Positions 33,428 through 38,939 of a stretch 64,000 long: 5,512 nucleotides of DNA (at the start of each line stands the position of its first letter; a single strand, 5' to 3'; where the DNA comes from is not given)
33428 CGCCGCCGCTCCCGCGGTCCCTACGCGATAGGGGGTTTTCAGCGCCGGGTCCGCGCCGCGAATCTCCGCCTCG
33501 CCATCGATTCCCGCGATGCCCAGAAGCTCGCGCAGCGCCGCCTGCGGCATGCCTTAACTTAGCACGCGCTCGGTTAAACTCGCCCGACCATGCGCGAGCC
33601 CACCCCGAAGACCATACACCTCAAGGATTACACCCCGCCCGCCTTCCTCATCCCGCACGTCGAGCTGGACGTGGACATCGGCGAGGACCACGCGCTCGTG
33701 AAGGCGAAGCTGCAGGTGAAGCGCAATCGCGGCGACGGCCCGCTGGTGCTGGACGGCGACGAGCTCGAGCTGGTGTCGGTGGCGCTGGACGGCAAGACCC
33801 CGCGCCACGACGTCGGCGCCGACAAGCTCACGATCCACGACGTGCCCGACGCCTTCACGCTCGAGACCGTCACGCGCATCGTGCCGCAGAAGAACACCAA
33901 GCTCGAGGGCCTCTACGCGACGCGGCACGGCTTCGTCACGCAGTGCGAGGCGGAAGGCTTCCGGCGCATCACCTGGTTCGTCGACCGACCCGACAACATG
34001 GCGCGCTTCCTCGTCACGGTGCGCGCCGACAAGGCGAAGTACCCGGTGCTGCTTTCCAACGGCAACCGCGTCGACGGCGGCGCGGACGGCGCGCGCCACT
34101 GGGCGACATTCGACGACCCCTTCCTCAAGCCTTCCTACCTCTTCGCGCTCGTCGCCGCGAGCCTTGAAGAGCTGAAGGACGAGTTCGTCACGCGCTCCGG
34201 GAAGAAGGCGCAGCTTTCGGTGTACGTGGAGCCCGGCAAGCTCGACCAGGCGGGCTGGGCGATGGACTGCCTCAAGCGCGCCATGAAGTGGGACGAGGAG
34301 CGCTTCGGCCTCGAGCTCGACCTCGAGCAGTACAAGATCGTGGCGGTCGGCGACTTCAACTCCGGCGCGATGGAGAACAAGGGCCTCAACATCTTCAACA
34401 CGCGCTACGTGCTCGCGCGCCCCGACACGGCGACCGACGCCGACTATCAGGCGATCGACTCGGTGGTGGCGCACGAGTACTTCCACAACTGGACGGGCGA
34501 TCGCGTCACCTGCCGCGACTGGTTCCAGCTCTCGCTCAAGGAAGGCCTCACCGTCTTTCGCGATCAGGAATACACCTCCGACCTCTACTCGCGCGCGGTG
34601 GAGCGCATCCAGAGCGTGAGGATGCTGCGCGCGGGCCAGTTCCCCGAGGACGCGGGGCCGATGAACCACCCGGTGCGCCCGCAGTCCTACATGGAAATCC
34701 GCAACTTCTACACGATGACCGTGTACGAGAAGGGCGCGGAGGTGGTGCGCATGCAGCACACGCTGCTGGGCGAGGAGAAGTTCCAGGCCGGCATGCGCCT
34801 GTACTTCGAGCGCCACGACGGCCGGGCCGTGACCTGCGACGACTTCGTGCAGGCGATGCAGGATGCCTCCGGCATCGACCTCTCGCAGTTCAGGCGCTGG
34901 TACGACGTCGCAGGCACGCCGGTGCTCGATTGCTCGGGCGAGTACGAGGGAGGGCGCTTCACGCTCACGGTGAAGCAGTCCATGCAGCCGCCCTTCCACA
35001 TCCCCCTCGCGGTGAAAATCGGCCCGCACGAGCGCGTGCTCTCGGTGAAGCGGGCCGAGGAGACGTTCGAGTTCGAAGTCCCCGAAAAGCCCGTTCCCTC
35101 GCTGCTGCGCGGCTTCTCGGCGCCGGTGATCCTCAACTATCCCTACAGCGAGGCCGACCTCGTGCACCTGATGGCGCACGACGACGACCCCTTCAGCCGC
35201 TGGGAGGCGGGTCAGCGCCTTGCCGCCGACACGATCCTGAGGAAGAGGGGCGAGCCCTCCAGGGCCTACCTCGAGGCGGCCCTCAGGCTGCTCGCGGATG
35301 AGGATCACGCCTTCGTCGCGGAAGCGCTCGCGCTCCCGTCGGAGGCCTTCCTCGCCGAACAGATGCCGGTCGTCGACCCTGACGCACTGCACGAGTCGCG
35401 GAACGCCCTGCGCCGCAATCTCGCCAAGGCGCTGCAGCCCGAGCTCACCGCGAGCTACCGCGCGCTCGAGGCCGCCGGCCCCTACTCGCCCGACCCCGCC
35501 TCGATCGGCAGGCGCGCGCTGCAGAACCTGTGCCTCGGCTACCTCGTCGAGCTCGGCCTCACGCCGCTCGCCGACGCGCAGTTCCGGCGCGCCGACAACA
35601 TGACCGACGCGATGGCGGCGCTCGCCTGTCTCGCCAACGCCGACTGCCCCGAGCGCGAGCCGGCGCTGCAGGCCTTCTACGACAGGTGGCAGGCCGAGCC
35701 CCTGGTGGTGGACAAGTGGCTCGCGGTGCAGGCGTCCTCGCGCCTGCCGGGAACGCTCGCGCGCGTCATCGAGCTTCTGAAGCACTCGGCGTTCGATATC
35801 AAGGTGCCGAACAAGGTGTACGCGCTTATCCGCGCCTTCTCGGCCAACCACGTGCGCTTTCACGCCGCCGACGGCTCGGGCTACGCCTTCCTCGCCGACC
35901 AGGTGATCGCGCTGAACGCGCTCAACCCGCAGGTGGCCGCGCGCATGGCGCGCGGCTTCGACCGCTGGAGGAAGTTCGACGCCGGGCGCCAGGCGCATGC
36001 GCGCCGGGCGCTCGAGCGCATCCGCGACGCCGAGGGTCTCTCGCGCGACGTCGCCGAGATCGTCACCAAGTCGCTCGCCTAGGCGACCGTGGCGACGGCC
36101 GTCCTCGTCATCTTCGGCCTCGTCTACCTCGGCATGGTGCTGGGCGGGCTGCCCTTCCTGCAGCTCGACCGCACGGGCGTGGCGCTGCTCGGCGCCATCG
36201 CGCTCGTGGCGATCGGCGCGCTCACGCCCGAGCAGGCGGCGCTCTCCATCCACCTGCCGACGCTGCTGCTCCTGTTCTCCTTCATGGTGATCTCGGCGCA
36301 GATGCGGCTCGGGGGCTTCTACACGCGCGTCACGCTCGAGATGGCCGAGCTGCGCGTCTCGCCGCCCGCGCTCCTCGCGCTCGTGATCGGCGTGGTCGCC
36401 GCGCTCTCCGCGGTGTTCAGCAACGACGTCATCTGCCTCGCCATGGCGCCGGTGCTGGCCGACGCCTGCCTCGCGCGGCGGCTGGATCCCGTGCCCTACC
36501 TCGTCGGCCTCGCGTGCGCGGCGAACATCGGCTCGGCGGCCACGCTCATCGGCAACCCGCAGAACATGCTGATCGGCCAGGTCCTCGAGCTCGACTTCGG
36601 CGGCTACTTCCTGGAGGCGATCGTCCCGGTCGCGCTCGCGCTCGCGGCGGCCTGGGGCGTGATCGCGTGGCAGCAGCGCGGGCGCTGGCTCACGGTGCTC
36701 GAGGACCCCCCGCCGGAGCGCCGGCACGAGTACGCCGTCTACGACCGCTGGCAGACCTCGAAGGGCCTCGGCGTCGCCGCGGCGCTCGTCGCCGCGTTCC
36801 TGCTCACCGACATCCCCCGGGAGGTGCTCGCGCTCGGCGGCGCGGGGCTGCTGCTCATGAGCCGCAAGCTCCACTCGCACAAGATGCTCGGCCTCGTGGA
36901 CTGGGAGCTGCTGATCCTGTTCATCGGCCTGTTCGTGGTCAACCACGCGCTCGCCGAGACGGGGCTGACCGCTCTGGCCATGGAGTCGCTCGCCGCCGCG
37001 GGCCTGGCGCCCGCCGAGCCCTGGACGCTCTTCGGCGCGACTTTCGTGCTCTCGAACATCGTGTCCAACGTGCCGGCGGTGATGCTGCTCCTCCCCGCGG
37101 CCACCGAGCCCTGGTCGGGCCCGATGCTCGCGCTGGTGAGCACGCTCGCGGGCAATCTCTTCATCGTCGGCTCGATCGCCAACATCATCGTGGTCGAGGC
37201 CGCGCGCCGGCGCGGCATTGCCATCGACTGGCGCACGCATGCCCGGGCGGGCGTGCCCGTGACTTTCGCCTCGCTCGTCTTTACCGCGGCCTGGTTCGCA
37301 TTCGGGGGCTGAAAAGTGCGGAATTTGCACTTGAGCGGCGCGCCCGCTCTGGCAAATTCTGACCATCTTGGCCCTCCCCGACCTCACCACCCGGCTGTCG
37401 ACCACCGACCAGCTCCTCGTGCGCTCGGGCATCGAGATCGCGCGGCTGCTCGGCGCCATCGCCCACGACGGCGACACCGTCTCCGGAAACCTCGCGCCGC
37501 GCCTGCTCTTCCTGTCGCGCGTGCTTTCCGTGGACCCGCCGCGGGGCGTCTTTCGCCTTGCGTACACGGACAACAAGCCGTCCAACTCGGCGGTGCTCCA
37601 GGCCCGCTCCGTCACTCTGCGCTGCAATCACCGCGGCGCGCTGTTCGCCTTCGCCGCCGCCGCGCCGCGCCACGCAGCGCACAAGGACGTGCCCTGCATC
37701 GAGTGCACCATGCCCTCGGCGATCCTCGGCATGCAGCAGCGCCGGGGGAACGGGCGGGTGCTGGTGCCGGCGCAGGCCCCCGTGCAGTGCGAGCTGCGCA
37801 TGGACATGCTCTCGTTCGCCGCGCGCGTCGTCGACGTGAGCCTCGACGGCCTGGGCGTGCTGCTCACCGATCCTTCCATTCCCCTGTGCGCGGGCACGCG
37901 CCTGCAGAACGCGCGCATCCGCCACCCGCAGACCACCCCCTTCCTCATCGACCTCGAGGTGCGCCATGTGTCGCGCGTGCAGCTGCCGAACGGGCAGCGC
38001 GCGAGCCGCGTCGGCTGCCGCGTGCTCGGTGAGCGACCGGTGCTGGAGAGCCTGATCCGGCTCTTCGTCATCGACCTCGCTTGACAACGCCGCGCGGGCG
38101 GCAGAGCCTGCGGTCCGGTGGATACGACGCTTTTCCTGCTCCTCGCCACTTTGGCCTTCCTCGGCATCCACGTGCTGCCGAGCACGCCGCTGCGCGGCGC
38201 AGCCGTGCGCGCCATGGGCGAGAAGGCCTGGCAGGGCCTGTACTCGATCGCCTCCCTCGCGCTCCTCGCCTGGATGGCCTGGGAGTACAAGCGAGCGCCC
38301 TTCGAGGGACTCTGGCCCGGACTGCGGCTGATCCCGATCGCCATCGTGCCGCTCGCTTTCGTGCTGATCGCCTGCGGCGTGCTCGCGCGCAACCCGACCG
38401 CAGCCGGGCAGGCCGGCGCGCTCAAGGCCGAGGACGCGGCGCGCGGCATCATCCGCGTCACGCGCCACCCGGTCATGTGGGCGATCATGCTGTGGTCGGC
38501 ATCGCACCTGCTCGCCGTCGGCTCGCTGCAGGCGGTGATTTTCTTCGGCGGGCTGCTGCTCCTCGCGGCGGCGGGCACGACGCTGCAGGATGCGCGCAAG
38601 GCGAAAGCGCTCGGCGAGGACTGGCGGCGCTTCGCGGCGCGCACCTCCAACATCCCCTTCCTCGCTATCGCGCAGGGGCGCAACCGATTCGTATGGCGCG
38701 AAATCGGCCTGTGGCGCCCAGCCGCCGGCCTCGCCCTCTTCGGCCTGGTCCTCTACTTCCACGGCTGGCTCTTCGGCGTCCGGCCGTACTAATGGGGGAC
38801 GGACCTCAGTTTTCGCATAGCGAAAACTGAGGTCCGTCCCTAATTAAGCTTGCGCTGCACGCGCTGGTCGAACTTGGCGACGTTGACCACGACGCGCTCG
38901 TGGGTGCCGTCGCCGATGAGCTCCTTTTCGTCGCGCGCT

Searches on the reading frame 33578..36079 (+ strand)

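Call 65: search_protein_families(library=pfam, proteins=[window:33578-36079:+], max_evalue=0.00001)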
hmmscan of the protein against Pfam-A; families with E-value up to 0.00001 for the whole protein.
window:33578-36079:+ (834 aa): 4 families
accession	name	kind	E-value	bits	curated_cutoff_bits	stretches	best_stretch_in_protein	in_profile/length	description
PF17432.8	DUF3458_C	-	7.4e-122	407.1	24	1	526-834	2-320/320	Domain of unknown function (DUF3458_C) ARM repeats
PF01433.26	Peptidase_M1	-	6.8e-57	193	27.7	1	227-441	1-218/218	Peptidase family M1 domain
PF11940.14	DUF3458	-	1.1e-13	51.9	28.6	1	446-521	1-94/95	Domain of unknown function (DUF3458) Ig-like fold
PF17900.6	Peptidase_M1_N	-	1.8e-11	44.9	25.8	1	89-188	84-186/186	Peptidase M1 N-terminal domain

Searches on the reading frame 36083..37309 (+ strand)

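Call 65: search_protein_families(library=pfam, proteins=[window:36083-37309:+], max_evalue=0.00001)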
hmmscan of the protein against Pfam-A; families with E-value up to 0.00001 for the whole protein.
window:36083-37309:+ (409 aa): 2 families
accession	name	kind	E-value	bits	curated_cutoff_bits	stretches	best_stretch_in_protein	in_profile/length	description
PF03600.22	CitMHS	-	3.5e-56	191.2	31.9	1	22-346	8-322/336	Citrate transporter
PF02040.21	ArsB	-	2e-06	27.9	22.2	1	62-401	56-415/423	Arsenical pump membrane protein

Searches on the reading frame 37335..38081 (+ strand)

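Call 65: search_protein_families(library=pfam, proteins=[window:37335-38081:+], max_evalue=0.00001)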
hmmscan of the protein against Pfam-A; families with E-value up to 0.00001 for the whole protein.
window:37335-38081:+ (249 aa): 1 family
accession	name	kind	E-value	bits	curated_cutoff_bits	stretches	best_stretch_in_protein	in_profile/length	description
PF07317.18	PilZN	-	3.1e-12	46.8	23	1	29-130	3-105/107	Flagellar regulator YcgR, PilZN domain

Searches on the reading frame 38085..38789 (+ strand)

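Call 65: search_protein_families(library=pfam, proteins=[window:38085-38789:+], max_evalue=0.00001)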
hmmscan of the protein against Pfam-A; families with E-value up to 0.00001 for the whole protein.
window:38085-38789:+ (235 aa): 1 family
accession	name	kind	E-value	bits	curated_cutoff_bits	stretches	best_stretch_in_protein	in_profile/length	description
PF07298.16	NnrU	-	8.5e-45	153.1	24.7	1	18-234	2-188/188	NnrU protein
